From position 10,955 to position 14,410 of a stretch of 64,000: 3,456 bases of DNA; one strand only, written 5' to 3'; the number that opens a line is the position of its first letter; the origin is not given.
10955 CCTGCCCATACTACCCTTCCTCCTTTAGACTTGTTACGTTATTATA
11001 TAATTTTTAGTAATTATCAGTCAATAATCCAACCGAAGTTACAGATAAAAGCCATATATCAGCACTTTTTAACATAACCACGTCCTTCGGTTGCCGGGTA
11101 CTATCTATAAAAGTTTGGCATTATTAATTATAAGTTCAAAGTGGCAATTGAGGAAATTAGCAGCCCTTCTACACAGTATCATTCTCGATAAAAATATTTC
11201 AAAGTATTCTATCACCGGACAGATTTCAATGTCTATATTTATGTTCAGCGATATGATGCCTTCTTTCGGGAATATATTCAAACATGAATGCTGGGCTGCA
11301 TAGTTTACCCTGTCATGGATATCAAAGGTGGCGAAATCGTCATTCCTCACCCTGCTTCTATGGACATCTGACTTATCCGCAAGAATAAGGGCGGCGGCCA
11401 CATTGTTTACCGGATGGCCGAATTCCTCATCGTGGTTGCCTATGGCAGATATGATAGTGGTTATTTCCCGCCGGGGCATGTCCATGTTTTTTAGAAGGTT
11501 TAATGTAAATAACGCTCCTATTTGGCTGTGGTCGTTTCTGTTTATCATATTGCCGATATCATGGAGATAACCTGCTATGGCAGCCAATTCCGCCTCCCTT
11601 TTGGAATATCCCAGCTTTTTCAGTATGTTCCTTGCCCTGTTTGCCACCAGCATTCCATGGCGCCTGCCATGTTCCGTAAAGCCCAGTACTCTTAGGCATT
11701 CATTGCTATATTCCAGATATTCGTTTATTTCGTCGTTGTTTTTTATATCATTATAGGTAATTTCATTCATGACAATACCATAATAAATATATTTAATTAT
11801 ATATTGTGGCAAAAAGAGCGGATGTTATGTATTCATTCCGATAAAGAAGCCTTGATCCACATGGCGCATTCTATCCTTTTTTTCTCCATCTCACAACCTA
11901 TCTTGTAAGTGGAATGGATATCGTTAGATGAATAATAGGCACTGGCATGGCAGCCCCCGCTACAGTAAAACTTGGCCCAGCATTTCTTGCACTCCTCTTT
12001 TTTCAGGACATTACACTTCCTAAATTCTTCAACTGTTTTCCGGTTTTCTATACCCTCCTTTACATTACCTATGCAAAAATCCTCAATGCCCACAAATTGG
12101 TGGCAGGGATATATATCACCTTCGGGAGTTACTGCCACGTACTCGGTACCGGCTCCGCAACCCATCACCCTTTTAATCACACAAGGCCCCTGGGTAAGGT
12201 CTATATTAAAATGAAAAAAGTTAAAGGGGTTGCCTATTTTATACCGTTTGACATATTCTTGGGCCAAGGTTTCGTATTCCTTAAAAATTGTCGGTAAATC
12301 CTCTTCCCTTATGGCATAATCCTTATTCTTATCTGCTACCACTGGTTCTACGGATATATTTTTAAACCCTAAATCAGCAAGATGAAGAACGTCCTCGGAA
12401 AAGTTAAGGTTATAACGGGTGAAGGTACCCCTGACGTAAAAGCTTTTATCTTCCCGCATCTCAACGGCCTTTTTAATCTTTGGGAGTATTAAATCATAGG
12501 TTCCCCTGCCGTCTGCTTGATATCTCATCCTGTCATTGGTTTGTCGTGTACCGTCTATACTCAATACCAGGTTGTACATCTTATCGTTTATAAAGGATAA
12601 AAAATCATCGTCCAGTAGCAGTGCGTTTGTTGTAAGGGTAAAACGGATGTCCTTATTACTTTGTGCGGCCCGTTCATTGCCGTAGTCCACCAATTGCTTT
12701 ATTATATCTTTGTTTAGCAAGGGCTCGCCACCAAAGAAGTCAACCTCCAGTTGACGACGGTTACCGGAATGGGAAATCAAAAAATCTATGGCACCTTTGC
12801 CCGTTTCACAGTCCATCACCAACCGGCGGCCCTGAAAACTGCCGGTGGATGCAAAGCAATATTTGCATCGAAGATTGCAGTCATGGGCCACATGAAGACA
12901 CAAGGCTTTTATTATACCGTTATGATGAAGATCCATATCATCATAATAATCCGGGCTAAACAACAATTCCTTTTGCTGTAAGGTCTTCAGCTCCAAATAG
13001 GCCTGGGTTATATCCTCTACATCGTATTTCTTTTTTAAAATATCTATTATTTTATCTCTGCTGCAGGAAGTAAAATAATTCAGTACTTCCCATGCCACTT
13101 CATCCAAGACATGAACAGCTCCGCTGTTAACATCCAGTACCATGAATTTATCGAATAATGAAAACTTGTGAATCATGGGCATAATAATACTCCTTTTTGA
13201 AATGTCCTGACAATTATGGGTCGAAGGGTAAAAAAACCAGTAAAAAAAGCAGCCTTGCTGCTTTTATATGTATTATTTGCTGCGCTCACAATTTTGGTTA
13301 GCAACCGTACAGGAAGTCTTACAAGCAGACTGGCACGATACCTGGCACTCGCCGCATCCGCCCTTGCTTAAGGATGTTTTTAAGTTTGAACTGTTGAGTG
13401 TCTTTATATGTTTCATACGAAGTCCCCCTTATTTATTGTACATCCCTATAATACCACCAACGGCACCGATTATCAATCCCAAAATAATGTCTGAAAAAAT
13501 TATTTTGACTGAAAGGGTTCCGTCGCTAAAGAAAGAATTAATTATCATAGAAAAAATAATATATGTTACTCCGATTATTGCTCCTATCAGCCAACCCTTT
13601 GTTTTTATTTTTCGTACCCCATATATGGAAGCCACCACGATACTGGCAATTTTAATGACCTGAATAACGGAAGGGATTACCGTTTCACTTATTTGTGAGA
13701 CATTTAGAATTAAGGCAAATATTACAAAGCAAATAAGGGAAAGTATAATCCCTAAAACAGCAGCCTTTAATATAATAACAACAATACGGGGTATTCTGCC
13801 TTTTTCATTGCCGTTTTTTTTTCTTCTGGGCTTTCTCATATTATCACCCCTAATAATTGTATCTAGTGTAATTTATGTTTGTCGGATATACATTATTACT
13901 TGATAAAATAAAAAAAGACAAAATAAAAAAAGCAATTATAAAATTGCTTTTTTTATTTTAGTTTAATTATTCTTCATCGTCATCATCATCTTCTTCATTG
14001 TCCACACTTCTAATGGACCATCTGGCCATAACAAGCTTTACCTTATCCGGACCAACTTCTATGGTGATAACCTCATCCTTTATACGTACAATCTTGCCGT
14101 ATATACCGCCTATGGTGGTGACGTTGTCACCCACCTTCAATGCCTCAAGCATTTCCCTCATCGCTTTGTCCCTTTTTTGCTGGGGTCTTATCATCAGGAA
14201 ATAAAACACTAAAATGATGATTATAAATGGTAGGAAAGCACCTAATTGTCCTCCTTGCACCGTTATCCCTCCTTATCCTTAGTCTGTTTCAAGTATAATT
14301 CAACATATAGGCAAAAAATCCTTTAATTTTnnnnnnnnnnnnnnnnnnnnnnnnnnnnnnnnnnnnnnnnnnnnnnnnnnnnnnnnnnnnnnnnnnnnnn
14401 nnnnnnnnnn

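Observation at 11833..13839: Complete SCIFF locus whose 47-aa six-cysteine precursor is missing from the ORF track, with an attenuator-like terminator between precursor and maturase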

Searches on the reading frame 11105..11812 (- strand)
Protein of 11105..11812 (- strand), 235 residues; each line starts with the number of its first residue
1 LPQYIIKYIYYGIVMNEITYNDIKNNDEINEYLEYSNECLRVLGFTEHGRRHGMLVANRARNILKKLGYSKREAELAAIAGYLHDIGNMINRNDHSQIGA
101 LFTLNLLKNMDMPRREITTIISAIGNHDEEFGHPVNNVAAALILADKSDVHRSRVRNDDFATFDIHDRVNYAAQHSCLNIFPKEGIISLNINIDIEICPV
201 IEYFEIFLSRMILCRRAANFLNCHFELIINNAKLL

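Call 3: search_protein_families(library=ncbifam, proteins=[window:11105-11812:-], max_evalue=0.01)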
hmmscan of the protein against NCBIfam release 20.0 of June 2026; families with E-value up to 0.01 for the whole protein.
window:11105-11812:- (235 aa): 8 families
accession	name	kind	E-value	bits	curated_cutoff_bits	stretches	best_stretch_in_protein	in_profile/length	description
TIGR00277.1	HDIG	domain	2.3e-06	27.4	27.6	1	47-100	3-62/84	HDIG domain-containing metalloprotein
NF045665.1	NTPtran_DVU1551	equivalog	2.4e-06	26.8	315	1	35-148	200-310/359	DVU_1551 family NTP transferase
TIGR01596.1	cas3_HD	equivalog_domain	6.8e-06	26.3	43.45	1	51-87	3-43/178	CRISPR-associated endonuclease Cas3''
TIGR03319.1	RNase_Y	equivalog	0.0017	16.9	454.35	1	52-146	333-418/514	ribonuclease Y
NF005519.0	PRK07152.1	equivalog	0.0023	16.9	315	1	23-98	172-243/361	nicotinate-nucleotide adenylyltransferase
NF053512.1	nitric_RR_NosR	exception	0.0025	16.9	400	1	48-90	191-233/422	response regulator c-di-GMP phosphodiesterase, NosR family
TIGR02621.3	cas3_GSU0051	exception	0.007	15.2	400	1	51-87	673-709/854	type I-G CRISPR-associated helicase/endonuclease Cas3g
NF002895.0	PRK03381.1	equivalog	0.0072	14.5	631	1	75-127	444-495/782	[protein-PII] uridylyltransferase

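Call 4: search_protein_families(library=pfam, proteins=[window:11105-11812:-], max_evalue=0.01)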
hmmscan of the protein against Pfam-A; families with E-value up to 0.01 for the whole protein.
window:11105-11812:- (235 aa): 2 families
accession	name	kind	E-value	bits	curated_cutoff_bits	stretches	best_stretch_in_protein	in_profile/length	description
PF01966.28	HD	-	2.2e-07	31.6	22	1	52-147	4-112/116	HD domain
PF08668.18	HDOD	-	0.0012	18.8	22.9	1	51-90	97-134/196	HDOD domain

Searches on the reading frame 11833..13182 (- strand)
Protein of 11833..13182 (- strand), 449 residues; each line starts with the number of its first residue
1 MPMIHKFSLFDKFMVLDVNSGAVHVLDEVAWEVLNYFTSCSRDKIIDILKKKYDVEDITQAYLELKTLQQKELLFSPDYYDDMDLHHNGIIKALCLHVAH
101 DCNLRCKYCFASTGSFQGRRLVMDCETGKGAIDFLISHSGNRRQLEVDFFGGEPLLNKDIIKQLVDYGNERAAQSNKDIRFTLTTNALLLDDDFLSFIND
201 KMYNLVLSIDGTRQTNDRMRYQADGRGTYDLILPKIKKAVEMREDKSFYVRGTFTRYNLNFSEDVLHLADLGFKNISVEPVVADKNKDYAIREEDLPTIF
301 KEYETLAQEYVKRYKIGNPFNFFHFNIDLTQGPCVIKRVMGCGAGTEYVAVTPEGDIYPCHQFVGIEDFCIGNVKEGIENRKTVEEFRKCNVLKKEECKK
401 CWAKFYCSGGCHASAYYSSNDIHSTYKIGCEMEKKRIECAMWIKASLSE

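Call 3: search_protein_families(library=ncbifam, proteins=[window:11833-13182:-], max_evalue=0.01)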
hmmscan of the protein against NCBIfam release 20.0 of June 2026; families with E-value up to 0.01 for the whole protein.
window:11833-13182:- (449 aa): 70 families (the best 25 are shown)
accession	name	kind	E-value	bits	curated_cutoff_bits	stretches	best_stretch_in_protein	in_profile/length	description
TIGR03974.1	rSAM_six_Cys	equivalog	9.4e-197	654.3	425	1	4-445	1-450/451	thioether cross-link-forming SCIFF peptide maturase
NF040492.1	not_ScfB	exception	1.2e-171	571.5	855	1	1-445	1-449/450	ScfB-related radical SAM/SPASM orphan maturase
NF047865.1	rSAM_PapB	equivalog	4.9e-87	292.2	340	1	91-422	2-327/330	PapB family radical SAM/SPASM ranthipeptide maturase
TIGR03906.1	quino_hemo_SAM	equivalog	8.4e-86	288.5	453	1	4-438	3-441/467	quinohemoprotein amine dehydrogenase maturation protein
TIGR04064.1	rSAM_nif11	equivalog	1.1e-80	271.6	518.7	1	4-448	4-437/459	nif11-like peptide radical SAM maturase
TIGR04068.1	rSAM_ocin_clost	equivalog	1.9e-51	175.4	500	1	4-440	2-449/462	Cys-rich peptide radical SAM maturase CcpM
TIGR04115.1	rSAM_Cxxx_rpt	equivalog_domain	2e-37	129.5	350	1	92-439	2-355/359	radical SAM peptide maturase, CXXX-repeat target family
TIGR03942.1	sulfatase_rSAM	equivalog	3.8e-33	115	349.45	1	98-430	7-343/363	anaerobic sulfatase maturase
TIGR04280.1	geopep_mat_rSAM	hypoth_equivalog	1.2e-32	113.4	400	1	97-423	89-404/428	geopeptide radical SAM maturase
TIGR03978.1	rSAM_paired_1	equivalog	1.7e-32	112.8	370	1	97-409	88-415/466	His-Xaa-Ser system radical SAM maturase HxsB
NF035951.1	rSAM_RumMC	equivalog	3.3e-31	108.5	720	2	11-311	24-335/510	RumMC family radical SAM sactipeptide maturase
NF041298.1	rSAM_mat_DynA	equivalog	6.6e-31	107.6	450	1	99-424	8-334/356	dynobactin maturation radical SAM/SPASM protein DynA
NF038170.1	lachnocin_rSAM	equivalog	8.5e-29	100.7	550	1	81-408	65-392/440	lachnocin radical SAM maturase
TIGR04163.1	rSAM_cobopep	equivalog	5.7e-28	97.8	375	1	82-445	53-420/428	peptide-modifying radical SAM enzyme CbpB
NF038107.1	rSAM_NF038107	equivalog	9.4e-27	93.8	600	1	57-434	49-425/444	Cys-every-fifth radical SAM/SPASM peptide maturase CefB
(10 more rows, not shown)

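Call 4: search_protein_families(library=pfam, proteins=[window:11833-13182:-], max_evalue=0.01)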
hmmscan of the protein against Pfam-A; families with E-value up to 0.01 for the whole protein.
window:11833-13182:- (449 aa): 4 families
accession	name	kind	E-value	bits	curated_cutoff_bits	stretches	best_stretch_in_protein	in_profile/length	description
PF04055.27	Radical_SAM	-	4e-12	47.1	29.5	1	100-242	5-139/166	Radical SAM superfamily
PF13353.11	Fer4_12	-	2.2e-10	41.4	22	1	95-214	8-118/137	4Fe-4S single cluster domain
PF13186.11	SPASM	-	2.2e-06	28.3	21.5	1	342-402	1-67/67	Iron-sulfur cluster-binding domain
PF05402.18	PqqD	-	0.0005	20.8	23.4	1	14-62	3-54/67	Coenzyme PQQ synthesis protein D (PqqD)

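Call 28: search_solved_structures(query=window:11833-13182:-, show_alignments=1, max_evalue=1e-10)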
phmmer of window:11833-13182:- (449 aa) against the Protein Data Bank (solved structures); distinct sequences matched with E-value up to 1e-10: 4.
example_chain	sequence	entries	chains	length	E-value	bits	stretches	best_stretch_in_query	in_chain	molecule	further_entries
5wgg_A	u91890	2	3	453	5.5e-184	615.5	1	1-445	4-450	Radical SAM domain protein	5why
4k37_A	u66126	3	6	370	1.6e-13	53.7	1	98-415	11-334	Anaerobic sulfatase-maturating enzyme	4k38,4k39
4k36_A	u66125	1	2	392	1.9e-13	53.4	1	98-415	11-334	Anaerobic sulfatase-maturating enzyme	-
8vpo_A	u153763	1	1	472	2.1e-11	46.7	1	90-434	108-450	Radical SAM core domain-containing protein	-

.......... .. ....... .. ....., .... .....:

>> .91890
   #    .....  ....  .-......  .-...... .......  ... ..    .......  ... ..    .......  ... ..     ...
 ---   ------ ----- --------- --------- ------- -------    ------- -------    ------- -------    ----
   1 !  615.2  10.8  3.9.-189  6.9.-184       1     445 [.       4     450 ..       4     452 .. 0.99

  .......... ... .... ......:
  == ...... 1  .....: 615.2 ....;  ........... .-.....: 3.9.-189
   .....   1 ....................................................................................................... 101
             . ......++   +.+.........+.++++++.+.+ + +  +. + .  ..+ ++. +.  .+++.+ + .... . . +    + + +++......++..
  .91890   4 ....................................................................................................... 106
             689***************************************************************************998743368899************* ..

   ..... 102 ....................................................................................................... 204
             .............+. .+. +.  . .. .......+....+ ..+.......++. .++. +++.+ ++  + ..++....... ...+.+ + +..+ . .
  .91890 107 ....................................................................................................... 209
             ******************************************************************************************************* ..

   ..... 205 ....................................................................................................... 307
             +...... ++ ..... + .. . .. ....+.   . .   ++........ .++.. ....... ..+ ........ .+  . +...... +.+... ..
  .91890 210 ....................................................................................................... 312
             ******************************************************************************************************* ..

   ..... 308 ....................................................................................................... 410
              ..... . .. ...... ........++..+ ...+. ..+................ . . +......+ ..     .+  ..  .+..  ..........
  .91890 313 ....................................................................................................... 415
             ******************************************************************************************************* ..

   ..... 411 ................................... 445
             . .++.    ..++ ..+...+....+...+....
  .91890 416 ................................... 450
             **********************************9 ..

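Call 30: find_encoding_contigs(protein=window:11833-13182:-, flank=3000, max_places=4)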
Protein window:11833-13182:- (449 aa): 4 contigs read that carry it; 4 places shown.
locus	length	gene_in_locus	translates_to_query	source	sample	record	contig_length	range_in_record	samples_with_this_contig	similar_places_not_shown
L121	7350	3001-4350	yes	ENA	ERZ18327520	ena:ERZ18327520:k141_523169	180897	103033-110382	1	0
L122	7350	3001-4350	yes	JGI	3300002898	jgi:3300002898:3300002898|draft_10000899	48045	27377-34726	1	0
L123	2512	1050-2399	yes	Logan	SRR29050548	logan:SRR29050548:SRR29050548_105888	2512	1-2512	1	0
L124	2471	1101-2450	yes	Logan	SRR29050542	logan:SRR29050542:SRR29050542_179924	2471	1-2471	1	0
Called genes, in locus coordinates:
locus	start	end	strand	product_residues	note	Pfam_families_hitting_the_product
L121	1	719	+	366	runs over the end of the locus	PF02547:Queuosine_synth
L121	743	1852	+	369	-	PF01702:TGT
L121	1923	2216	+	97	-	PF02699:YajC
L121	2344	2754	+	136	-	PF12670:DUF3792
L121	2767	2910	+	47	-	PF13165:SCIFF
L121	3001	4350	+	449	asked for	PF04055:Radical_SAM, PF13353:Fer4_12, PF13186:SPASM (weak)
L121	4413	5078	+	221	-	PF01966:HD (weak)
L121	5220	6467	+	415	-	PF21760:SecD_1st, PF22599:SecDF_P1_head, PF03176:MMPL, PF02355:SecD_SecF_C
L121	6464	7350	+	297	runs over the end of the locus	PF07549:Sec_GG (weak), PF02355:SecD_SecF_C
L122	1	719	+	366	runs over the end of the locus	PF02547:Queuosine_synth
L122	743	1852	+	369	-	PF01702:TGT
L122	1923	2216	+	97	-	PF02699:YajC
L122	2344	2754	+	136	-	PF12670:DUF3792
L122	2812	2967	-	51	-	-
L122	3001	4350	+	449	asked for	PF04055:Radical_SAM, PF13353:Fer4_12, PF13186:SPASM (weak)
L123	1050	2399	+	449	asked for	PF04055:Radical_SAM, PF13353:Fer4_12, PF13186:SPASM (weak)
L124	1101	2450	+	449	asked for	PF04055:Radical_SAM, PF13353:Fer4_12, PF13186:SPASM (weak)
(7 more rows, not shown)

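Call 49: find_related_loci(query=window:11833-13182:-, collection=metagenome_contigs, flank=2500)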
Query window:11833-13182:- (449 aa) in metagenome_contigs; peptide patterns used: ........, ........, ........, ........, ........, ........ (x = any residue, [..] = any of these).
599 stretches matched a pattern (row limit reached: there are more); 292 encode a relative of the query (tblastn E <= 1e-3); the best 80 are kept; 80 distinct loci.
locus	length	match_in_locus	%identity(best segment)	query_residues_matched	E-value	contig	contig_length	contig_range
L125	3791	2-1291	97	20-449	0e+0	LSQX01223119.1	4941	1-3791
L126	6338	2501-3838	60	3-446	0e+0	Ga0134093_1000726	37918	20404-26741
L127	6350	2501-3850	58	1-448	0e+0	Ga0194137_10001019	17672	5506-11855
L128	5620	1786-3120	56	3-445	4e-174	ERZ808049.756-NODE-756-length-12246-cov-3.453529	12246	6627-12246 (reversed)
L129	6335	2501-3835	56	3-445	3e-173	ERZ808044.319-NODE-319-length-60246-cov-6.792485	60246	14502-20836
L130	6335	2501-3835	55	3-445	2e-172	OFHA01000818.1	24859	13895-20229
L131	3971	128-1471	54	3-445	8e-173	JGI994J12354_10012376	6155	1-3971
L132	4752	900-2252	55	3-449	2e-170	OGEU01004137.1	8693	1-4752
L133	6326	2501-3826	55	3-445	2e-167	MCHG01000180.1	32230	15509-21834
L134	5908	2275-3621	54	3-448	1e-167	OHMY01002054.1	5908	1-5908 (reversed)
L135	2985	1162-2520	52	3-449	4e-174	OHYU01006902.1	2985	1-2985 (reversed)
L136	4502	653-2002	53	1-445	5e-165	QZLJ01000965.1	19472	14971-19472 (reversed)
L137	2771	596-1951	55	1-449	1e-173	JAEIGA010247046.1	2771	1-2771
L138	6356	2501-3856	52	1-447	5e-163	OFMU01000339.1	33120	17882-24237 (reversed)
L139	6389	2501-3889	52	3-449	1e-162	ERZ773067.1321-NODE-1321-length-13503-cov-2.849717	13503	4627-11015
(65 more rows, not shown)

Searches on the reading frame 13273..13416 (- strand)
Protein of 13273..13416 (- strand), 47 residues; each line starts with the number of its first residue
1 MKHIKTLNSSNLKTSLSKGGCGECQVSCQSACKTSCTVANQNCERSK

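Call 3: search_protein_families(library=ncbifam, proteins=[window:13273-13416:-], max_evalue=0.01)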
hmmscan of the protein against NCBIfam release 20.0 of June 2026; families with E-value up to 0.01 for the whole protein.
window:13273-13416:- (47 aa): 1 family
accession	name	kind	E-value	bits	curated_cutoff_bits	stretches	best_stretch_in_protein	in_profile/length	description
TIGR03973.1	six_Cys_in_45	equivalog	1.2e-23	82.7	50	1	2-44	1-43/43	six-cysteine ranthipeptide SCIFF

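Call 4: search_protein_families(library=pfam, proteins=[window:13273-13416:-], max_evalue=0.01)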
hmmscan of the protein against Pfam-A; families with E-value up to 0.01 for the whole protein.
window:13273-13416:- (47 aa): 1 family
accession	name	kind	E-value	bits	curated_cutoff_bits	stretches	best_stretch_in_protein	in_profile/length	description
PF13165.11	SCIFF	-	4.2e-24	84.6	27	1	2-44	1-43/44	Six-cysteine peptide SCIFF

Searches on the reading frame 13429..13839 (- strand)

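Call 3: search_protein_families(library=ncbifam, proteins=[window:13429-13839:-], max_evalue=0.01)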
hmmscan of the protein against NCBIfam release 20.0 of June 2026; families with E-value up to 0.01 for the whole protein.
window:13429-13839:- (136 aa): 2 families
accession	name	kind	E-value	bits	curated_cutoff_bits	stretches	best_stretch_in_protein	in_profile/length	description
TIGR04086.1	TIGR04086_membr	hypoth_equivalog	1.7e-21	76.5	30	1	23-133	3-113/115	TIGR04086 family membrane protein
NF005742.0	PRK07566.1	equivalog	0.0021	17.2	313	1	35-115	121-194/315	chlorophyll synthase ChlG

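Call 4: search_protein_families(library=pfam, proteins=[window:13429-13839:-], max_evalue=0.01)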
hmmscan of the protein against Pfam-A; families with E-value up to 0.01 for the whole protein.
window:13429-13839:- (136 aa): 1 family
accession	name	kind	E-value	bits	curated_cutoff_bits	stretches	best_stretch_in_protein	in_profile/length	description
PF12670.12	DUF3792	-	4e-19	69.3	31.3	1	21-132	3-115/115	Protein of unknown function (DUF3792)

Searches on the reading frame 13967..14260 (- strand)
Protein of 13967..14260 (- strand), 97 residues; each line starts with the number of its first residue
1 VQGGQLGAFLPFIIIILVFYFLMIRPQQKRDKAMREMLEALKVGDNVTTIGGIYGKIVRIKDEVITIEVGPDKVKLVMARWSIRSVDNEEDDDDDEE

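Call 3: search_protein_families(library=ncbifam, proteins=[window:13967-14260:-], max_evalue=0.01)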
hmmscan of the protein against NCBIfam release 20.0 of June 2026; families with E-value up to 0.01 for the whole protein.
window:13967-14260:- (97 aa): 2 families
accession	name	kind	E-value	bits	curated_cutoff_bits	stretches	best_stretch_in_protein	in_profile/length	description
TIGR00739.1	yajC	equivalog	3.6e-27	94.3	44.2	1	6-86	3-82/84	preprotein translocase subunit YajC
NF005100.0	PRK06531.1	equivalog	1e-08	35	129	1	12-86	8-82/121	preprotein translocase subunit YajC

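Call 4: search_protein_families(library=pfam, proteins=[window:13967-14260:-], max_evalue=0.01)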
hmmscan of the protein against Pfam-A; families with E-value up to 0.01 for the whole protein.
window:13967-14260:- (97 aa): 1 family
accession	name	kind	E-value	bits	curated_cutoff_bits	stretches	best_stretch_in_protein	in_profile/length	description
PF02699.20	YajC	-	3.2e-31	107.5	28.2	1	9-84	3-77/78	Preprotein translocase subunit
